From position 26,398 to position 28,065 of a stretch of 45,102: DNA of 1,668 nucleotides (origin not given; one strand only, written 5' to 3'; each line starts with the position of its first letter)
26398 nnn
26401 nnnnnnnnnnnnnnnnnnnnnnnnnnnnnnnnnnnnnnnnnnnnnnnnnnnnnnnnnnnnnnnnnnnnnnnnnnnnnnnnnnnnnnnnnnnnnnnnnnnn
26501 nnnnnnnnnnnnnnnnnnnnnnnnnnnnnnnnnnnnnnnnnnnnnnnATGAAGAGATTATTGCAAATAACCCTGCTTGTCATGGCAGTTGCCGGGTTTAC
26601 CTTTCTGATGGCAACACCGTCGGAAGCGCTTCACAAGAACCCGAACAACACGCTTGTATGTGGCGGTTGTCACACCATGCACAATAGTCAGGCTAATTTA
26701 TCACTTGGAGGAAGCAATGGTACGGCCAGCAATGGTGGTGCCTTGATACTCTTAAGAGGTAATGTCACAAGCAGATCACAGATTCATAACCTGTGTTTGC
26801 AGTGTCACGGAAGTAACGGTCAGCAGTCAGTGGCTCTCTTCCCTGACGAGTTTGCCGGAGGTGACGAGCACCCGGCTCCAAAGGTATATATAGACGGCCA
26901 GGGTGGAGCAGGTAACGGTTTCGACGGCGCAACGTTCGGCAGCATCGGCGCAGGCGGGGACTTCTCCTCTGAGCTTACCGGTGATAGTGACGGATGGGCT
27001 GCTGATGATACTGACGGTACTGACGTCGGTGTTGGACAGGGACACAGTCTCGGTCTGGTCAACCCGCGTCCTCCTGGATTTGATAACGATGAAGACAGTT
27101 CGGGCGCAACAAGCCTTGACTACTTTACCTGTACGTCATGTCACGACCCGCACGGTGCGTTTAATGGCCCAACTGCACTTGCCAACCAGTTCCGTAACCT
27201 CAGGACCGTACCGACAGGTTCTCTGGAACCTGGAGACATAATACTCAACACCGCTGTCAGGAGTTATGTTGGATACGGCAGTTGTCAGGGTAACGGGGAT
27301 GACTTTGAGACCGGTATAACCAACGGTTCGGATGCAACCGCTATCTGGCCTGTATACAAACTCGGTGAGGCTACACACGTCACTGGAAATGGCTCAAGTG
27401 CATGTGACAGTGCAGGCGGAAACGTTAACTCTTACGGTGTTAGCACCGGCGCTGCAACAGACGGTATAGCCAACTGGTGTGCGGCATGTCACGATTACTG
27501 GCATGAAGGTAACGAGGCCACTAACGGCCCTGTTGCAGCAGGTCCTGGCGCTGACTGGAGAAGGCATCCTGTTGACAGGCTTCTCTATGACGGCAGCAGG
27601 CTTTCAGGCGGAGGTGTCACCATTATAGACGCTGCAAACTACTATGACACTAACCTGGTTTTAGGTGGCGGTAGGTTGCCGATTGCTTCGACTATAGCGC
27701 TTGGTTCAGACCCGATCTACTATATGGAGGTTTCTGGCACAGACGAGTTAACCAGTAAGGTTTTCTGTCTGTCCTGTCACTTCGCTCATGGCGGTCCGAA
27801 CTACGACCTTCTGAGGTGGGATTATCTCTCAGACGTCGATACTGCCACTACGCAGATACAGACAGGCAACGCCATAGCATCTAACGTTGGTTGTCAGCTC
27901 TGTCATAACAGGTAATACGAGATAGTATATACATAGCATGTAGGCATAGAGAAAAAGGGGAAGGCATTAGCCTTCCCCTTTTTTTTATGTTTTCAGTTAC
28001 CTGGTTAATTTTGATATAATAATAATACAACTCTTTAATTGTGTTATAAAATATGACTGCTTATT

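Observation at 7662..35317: A 28-kb co-oriented island that looks like a complete cytochrome-nanowire production and export system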

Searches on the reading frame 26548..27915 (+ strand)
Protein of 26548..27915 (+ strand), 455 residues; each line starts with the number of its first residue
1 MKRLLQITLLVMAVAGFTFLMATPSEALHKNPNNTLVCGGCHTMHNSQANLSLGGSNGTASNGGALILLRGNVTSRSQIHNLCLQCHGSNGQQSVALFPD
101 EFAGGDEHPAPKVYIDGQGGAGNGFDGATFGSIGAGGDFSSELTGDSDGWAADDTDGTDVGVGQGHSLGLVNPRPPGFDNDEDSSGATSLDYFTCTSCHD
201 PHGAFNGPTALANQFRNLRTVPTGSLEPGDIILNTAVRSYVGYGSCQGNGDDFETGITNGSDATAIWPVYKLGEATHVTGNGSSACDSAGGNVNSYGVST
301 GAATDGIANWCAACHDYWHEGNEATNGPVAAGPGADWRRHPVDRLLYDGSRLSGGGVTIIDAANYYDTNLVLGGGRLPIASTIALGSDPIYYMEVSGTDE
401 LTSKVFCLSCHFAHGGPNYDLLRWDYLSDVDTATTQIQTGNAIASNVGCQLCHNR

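Call 5: search_protein_families(library=pfam, proteins=[window:26548-27915:+], max_evalue=0.01)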
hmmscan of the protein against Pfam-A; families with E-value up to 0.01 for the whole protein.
window:26548-27915:+ (455 aa): 6 families
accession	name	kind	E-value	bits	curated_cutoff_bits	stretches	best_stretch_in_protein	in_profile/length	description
PF09699.15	Paired_CXXCH_1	-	1.5e-09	37.8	20.6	1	195-211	9-24/41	Doubled CXXCH motif (Paired_CXXCH_1)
PF22113.1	Mtrc-MtrF_II-IV_dom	-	2.8e-06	27.4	30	0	32-90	78-166/176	Outer membrane cytochrome MtrC/MtrF-like, domains II/IV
PF14537.11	Cytochrom_c3_2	-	0.00053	20.8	25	0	28-50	50-72/79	Cytochrome c3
PF13442.11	Cytochrome_CBB3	-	0.0012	19.5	27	0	308-340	11-35/68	Cytochrome C oxidase, cbb3-type, subunit III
PF14522.11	Cytochrome_C7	-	0.0029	17.8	24.8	0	34-90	12-51/67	Cytochrome c7 and related cytochrome c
PF00034.26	Cytochrom_C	-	0.007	18.1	21.3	0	81-113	10-44/90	Cytochrome c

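Call 6: search_solved_structures(query=window:26548-27915:+, max_evalue=1, show_alignments=2)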
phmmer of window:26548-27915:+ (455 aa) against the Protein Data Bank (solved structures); distinct sequences matched with E-value up to 1: 0.

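Call 9: search_protein_families(library=ncbifam, proteins=[window:26548-27915:+], max_evalue=0.01)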
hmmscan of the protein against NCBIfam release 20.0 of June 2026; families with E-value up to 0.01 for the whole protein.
window:26548-27915:+ (455 aa): 3 families
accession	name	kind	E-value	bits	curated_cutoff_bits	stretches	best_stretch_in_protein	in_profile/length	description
TIGR01905.1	paired_CXXCH_1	subfamily_domain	2e-11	43.6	25.2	1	195-217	9-30/41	doubled CXXCH domain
TIGR03153.1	cytochr_NrfH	equivalog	0.0002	21.4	134.2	0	9-55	5-48/138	cytochrome c nitrite reductase small subunit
TIGR03508.1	decahem_SO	subfamily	0.0028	17.2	192.2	0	192-207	143-158/258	DmsE family decaheme c-type cytochrome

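Call 16: find_homologous_proteins(query=window:26548-27915:+, max_evalue=0.001)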
Query window:26548-27915:+ (455 aa): 249 proteins with E <= 0.001 among 8000 candidates; the best 120 are listed.
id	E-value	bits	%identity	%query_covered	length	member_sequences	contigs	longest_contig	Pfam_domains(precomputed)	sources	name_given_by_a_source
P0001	0.0e+0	1053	100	100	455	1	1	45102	PF09699.16,PF22113.2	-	-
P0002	2.4e-135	470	55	100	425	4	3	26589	PF09699.16,PF14537.12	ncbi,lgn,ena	-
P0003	1.1e-125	439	52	100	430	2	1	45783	PF09699.16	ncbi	-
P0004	2.7e-118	414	50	100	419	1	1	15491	PF09699.16,PF14537.12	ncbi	-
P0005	4.7e-117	410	51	100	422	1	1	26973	PF09699.16,PF14537.12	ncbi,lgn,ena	-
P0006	2.0e-116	408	50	100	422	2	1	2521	PF09699.16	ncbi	-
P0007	1.8e-111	392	47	100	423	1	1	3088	PF09699.16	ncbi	-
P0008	3.9e-111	391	48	100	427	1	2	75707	PF09699.16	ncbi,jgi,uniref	ncbi:hypothetical protein MNBD_DELTA02-1168 [hydrothermal vent metagenome]|uniref:Doubled CXXCH moti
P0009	5.1e-110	387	50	100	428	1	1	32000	PF09699.16,PF14537.12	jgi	-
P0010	1.1e-108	383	49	100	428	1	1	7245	PF09699.16,PF14537.12,PF14522.12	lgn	-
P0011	4.7e-107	377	48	96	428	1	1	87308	PF09699.16,PF14537.12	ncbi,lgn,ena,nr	ncbi:MAG TPA: hypothetical protein ENJ37_06225 [Deltaproteobacteria bacterium]|nr:hypothetical prote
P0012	3.5e-106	374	48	100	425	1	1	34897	PF09699.16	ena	-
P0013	7.7e-103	363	48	100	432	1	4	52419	PF09699.16,PF13442.12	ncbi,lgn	-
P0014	7.3e-102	360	47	100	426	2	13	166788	PF09699.16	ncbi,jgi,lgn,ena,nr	ncbi:MAG TPA: hypothetical protein VFF54_09275 [Thermodesulfobacteriota bacterium]|nr:hypothetical p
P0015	9.1e-102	360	46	100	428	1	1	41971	PF09699.16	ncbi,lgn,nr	ncbi:MAG: hypothetical protein HY886_09940 [Deltaproteobacteria bacterium]|nr:hypothetical protein [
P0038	7.4e-80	288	41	100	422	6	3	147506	PF09699.16,PF14537.12,PF14522.12,PF22113.2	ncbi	-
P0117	1.8e-64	237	37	96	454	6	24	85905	PF09699.16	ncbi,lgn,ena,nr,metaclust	ncbi:MAG: hypothetical protein A3G39_09765 [Deltaproteobacteria bacterium RIFCSPLOWO2_12_FULL_43_16]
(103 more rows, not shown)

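Call 18: search_solved_structures(query=A1, max_evalue=1, show_alignments=3)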
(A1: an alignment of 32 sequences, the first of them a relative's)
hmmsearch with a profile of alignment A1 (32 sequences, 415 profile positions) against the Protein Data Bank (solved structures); distinct sequences matched with E-value up to 1: 6.
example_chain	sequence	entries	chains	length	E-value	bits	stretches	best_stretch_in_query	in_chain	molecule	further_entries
6ef8_A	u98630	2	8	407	1.7e-19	73.7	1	35-403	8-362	C-type cytochrome OmcS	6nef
5gm6_I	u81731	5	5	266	0.025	17.2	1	27-66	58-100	Pre-mRNA-splicing factor PRP11 | PRP11 isoform 1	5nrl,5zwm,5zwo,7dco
6g90_U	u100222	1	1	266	0.029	16.9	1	27-65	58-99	Pre-mRNA-splicing factor PRP11,Pre-mRNA-splicing factor PRP11,Pre-mRNA-splicing factor PRP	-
7oqb_U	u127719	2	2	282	0.034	16.7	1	27-65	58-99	Pre-mRNA-splicing factor PRP11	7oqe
7tfs_A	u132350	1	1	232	0.076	15.5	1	19-92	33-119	Cytochrome c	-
1cpr_A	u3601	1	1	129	0.71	12.3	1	236-296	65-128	CYTOCHROME C'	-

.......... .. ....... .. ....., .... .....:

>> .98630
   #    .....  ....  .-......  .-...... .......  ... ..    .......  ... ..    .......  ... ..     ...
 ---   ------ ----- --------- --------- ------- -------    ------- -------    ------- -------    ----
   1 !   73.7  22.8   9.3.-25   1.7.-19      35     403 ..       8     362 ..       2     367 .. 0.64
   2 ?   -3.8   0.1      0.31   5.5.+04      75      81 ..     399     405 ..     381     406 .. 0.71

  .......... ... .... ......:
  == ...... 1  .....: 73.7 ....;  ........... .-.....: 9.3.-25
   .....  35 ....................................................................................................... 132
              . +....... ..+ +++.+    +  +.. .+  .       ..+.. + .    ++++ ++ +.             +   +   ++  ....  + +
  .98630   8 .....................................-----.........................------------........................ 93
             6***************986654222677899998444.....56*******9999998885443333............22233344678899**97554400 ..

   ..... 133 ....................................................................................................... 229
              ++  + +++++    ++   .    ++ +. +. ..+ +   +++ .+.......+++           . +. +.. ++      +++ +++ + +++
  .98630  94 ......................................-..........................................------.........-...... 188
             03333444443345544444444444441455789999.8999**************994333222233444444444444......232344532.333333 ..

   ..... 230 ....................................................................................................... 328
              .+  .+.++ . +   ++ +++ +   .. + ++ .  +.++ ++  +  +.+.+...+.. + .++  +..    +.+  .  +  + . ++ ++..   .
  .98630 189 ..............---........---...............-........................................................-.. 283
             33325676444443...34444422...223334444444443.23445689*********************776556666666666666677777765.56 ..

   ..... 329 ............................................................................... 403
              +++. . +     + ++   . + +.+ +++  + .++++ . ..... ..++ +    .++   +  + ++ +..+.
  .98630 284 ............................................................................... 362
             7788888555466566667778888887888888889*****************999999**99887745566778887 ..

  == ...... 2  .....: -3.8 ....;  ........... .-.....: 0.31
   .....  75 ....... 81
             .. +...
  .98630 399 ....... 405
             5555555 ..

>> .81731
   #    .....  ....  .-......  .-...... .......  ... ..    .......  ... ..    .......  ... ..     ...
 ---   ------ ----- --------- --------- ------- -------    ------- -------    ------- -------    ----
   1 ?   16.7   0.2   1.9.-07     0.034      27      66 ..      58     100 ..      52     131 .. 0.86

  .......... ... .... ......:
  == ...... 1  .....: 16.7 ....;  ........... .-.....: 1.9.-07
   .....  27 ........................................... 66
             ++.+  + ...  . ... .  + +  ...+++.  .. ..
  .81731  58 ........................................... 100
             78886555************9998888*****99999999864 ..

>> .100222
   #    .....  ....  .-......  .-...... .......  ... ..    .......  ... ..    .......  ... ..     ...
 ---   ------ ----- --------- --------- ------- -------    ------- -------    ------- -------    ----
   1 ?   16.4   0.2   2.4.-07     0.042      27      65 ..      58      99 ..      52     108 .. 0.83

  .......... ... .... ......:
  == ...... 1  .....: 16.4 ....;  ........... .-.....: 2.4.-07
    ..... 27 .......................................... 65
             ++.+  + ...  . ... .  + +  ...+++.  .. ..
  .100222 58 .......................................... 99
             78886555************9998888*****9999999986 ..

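Call 22: find_encoding_contigs(protein=P0003, flank=10000, max_places=2)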
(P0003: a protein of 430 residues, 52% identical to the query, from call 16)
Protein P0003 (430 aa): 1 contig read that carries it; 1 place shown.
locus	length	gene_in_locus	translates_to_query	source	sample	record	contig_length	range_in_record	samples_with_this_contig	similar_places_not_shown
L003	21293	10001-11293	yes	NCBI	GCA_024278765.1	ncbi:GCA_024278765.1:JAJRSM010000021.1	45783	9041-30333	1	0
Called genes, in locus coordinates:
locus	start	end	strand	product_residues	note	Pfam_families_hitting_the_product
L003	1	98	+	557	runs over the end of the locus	PF13860:FlgD_ig (faint)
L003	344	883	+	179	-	-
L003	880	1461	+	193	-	-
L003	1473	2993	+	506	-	PF13623:SurA_N_2 (weak), PF13624:SurA_N_3 (weak), PF13145:Rotamase_2, PF00639:Rotamase, PF13616:Rotamase_3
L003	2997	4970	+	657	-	-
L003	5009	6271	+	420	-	PF02085:Cytochrom_CIII (faint), PF14522:Cytochrome_C7 (faint), PF14537:Cytochrom_c3_2 (faint), PF22678:Cytochrom_c_NrfB-like (faint), PF22113:Mtrc-MtrF_II-IV_dom (faint), PF09699:Paired_CXXCH_1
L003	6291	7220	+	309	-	PF01436:NHL (faint), PF17170:DUF5128 (faint)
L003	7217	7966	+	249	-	PF14522:Cytochrome_C7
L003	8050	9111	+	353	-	PF00072:Response_reg, PF13487:HD_5, PF01966:HD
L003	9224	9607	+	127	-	-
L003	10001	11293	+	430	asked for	PF09699:Paired_CXXCH_1 (faint)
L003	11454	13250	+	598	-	PF01436:NHL (faint), PF17170:DUF5128 (faint)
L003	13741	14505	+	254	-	-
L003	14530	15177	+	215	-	PF00515:TPR_1 (faint), PF07719:TPR_2 (faint), PF13414:TPR_11 (weak), PF13432:TPR_16 (weak), PF13371:TPR_9 (weak), PF13414:TPR_11, PF13424:TPR_12 (weak), PF14559:TPR_19 (weak), +8 more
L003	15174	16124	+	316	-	PF01436:NHL (faint)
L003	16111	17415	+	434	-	PF09699:Paired_CXXCH_1 (faint)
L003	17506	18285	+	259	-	PF00515:TPR_1 (faint), PF07719:TPR_2 (faint), PF13174:TPR_6 (faint), PF13181:TPR_8 (faint), PF13428:TPR_14 (faint), PF13432:TPR_16 (weak), PF14559:TPR_19 (faint)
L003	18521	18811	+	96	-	PF00216:Bac_DNA_binding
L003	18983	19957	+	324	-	PF01073:3Beta_HSD, PF01370:Epimerase, PF02719:Polysacc_synt_2, PF04321:RmlD_sub_bind, PF13460:NAD_binding_10 (weak), PF16363:GDP_Man_Dehyd, PF07993:NAD_binding_4 (weak)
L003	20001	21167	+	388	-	PF01336:tRNA_anti-codon, PF01966:HD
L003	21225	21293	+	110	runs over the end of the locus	PF02627:CMD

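Call 27: predict_structure(alignment_id=A1)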
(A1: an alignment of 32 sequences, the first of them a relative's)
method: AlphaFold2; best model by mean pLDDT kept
length: 455 residues; sequences in the alignment: 32
mean_pLDDT: 54.3   pTM: 0.53
mean pLDDT of the five models: 54.3, 50.9, 50.1, 49.3, 49.2
residues with pLDDT >= 90: 10; 70-90: 55; 50-70: 196; < 50: 194
segments of 3 or more residues with pLDDT < 50: 23-69, 124-126, 133-135, 156-171, 174-179, 181-184, 241-262, 271-291, 319-339, 408-432, 434-455
pLDDT, mean of each block of 10 residues (from residue 1): 88 87 44 41 32 36 35 61 76 72 59 71 52 57 76 56 41 47 49 62 62 67 62 62 41 32 51 47 45 56 65 57 42 43 61 62 60 61 56 64 59 42 37 45 37 32
secondary structure, 60 per line:
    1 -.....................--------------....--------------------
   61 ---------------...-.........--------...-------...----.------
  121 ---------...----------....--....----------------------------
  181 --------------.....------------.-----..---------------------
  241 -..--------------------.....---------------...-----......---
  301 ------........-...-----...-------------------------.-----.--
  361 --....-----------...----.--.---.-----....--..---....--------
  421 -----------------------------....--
elements in order: H2-22 H37-40 H80-87 E97-99 E107-109 E143-146 E149-152 H195-198 E264-268 E292-297 H307-314 H363-366 E378-380 H398-401 H409-412 H450-453

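Call 33: fold_search(model_id=the predicted structure, library=pdb)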
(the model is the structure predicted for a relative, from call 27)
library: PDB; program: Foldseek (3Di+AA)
matches with E <= 10: 0; with E <= 0.001: 0
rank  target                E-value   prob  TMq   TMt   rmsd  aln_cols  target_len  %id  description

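Call 45: find_encoding_contigs(protein=P0014, flank=10000, max_places=1)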
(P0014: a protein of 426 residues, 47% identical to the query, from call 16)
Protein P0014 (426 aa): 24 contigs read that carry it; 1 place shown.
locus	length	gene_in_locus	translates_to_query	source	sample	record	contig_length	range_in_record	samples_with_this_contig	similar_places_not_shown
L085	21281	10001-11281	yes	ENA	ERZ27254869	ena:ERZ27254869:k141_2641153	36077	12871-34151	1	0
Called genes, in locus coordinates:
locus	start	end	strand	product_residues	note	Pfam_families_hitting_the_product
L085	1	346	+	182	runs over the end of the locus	PF00672:HAMP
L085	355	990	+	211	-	-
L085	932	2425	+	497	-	PF13623:SurA_N_2, PF13624:SurA_N_3, PF13145:Rotamase_2, PF00639:Rotamase, PF13616:Rotamase_3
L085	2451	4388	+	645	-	-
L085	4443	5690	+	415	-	PF02085:Cytochrom_CIII (faint), PF14522:Cytochrome_C7 (faint), PF14537:Cytochrom_c3_2 (faint), PF22113:Mtrc-MtrF_II-IV_dom (faint), PF09699:Paired_CXXCH_1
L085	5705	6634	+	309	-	PF01436:NHL (faint)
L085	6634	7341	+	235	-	PF14522:Cytochrome_C7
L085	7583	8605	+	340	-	PF00072:Response_reg, PF13487:HD_5, PF01966:HD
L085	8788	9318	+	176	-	PF01797:Y1_Tnp (faint)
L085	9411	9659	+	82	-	-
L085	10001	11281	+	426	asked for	PF09699:Paired_CXXCH_1 (faint)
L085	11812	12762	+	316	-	PF01436:NHL (faint)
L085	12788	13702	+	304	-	PF13432:TPR_16 (faint), PF13371:TPR_9 (faint), PF14559:TPR_19 (faint), PF21033:RMD1-3 (faint), PF13414:TPR_11 (faint), PF13424:TPR_12 (faint), PF13431:TPR_17 (faint), PF00515:TPR_1 (faint), +6 more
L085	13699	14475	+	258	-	PF13174:TPR_6 (faint), PF07719:TPR_2 (faint), PF13371:TPR_9 (faint), PF13432:TPR_16 (weak), PF00515:TPR_1 (weak), PF13424:TPR_12 (weak), PF13432:TPR_16 (weak), PF00515:TPR_1 (weak), +8 more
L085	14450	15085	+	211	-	PF13431:TPR_17 (faint), PF13432:TPR_16 (faint), PF13414:TPR_11 (weak), PF13424:TPR_12, PF13414:TPR_11, PF14559:TPR_19, PF07719:TPR_2 (weak), PF13181:TPR_8 (weak), +6 more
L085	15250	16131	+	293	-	PF01436:NHL (faint)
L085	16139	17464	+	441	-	PF09699:Paired_CXXCH_1 (faint)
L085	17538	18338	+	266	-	PF13174:TPR_6 (faint), PF13176:TPR_7 (faint), PF13181:TPR_8 (faint), PF13414:TPR_11 (faint), PF13432:TPR_16 (weak), PF21033:RMD1-3 (weak), PF00515:TPR_1, PF07719:TPR_2, +4 more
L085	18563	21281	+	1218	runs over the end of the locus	-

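Call 46: find_encoding_contigs(protein=P0038, flank=10000, max_places=1)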
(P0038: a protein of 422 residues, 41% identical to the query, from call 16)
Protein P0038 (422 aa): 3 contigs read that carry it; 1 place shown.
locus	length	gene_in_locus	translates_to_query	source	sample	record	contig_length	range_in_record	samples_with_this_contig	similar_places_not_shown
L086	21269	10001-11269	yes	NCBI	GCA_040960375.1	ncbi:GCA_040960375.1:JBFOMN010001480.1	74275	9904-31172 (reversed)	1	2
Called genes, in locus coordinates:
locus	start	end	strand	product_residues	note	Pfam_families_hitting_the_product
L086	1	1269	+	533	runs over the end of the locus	PF13623:SurA_N_2 (weak), PF13624:SurA_N_3 (weak), PF13145:Rotamase_2, PF00639:Rotamase, PF13616:Rotamase_3 (weak)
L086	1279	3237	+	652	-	-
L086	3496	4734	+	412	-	PF14537:Cytochrom_c3_2 (faint), PF22113:Mtrc-MtrF_II-IV_dom (faint), PF22678:Cytochrom_c_NrfB-like (faint), PF02085:Cytochrom_CIII (faint), PF14522:Cytochrome_C7 (faint), PF09699:Paired_CXXCH_1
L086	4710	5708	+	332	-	PF08450:SGL (faint), PF01436:NHL (faint), PF17170:DUF5128 (weak)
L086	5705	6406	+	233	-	PF14522:Cytochrome_C7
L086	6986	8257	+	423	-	PF03264:Cytochrom_NNT (faint), PF09699:Paired_CXXCH_1 (faint), PF14522:Cytochrome_C7 (faint), PF14537:Cytochrom_c3_2 (faint), PF22113:Mtrc-MtrF_II-IV_dom (faint)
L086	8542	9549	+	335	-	PF00072:Response_reg, PF13487:HD_5, PF01966:HD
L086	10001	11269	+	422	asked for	PF09699:Paired_CXXCH_1 (faint), PF14522:Cytochrome_C7 (faint), PF14537:Cytochrom_c3_2 (faint), PF22113:Mtrc-MtrF_II-IV_dom (faint)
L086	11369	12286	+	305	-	PF01436:NHL (faint)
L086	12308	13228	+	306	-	PF01436:NHL (faint), PF17170:DUF5128 (faint)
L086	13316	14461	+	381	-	PF09699:Paired_CXXCH_1 (faint)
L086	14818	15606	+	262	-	PF09976:TPR_21 (faint), PF23557:TPR_leprecan (faint), PF13424:TPR_12 (faint), PF13428:TPR_14 (faint), PF13432:TPR_16, PF00515:TPR_1, PF07719:TPR_2, PF13414:TPR_11 (weak), +5 more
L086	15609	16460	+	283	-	PF04402:SIMPL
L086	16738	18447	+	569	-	PF00916:Sulfate_transp, PF01740:STAS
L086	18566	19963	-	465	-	PF00202:Aminotran_3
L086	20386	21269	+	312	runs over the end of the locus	PF00528:BPD_transp_1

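Call 47: find_encoding_contigs(protein=P0117, flank=10000, max_places=1)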
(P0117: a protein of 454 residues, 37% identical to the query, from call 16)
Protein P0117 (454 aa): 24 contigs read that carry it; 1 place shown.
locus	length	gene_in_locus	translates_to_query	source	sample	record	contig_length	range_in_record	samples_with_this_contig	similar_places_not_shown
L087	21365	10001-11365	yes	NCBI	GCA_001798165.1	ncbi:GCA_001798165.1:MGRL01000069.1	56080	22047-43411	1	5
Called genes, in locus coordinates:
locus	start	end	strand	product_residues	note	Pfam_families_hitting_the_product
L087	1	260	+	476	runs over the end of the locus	PF00483:NTP_transferase, PF12804:NTP_transf_3 (faint), PF22640:ManC_GMP_beta-helix, PF01050:MannoseP_isomer, PF07883:Cupin_2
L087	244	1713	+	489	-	PF02878:PGM_PMM_I, PF02879:PGM_PMM_II, PF02880:PGM_PMM_III, PF00408:PGM_PMM_IV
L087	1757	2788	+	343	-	PF01370:Epimerase, PF16363:GDP_Man_Dehyd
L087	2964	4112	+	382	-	PF13439:Glyco_transf_4, PF00534:Glycos_transf_1, PF13692:Glyco_trans_1_4, PF20706:GT4-conflict (weak)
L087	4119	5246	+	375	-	PF13439:Glyco_transf_4, PF13579:Glyco_trans_4_4, PF20706:GT4-conflict, PF00534:Glycos_transf_1, PF13692:Glyco_trans_1_4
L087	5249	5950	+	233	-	PF00535:Glycos_transf_2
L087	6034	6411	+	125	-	PF10066:DUF2304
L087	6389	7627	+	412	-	-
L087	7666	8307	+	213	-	PF13432:TPR_16 (faint), PF14559:TPR_19 (weak), PF21033:RMD1-3 (weak), PF07719:TPR_2 (weak), PF13424:TPR_12 (weak), PF00515:TPR_1, PF13414:TPR_11 (weak), PF14559:TPR_19, +7 more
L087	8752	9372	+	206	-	PF00072:Response_reg, PF03861:ANTAR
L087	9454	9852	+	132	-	PF05635:23S_rRNA_IVP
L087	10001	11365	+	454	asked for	PF09699:Paired_CXXCH_1 (faint)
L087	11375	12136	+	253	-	-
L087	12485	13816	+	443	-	PF01436:NHL (faint), PF00691:OmpA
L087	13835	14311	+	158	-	PF13431:TPR_17 (faint), PF14559:TPR_19 (faint), PF00515:TPR_1 (weak), PF13371:TPR_9 (weak), PF13414:TPR_11, PF13432:TPR_16, PF07719:TPR_2 (weak), PF13414:TPR_11, +3 more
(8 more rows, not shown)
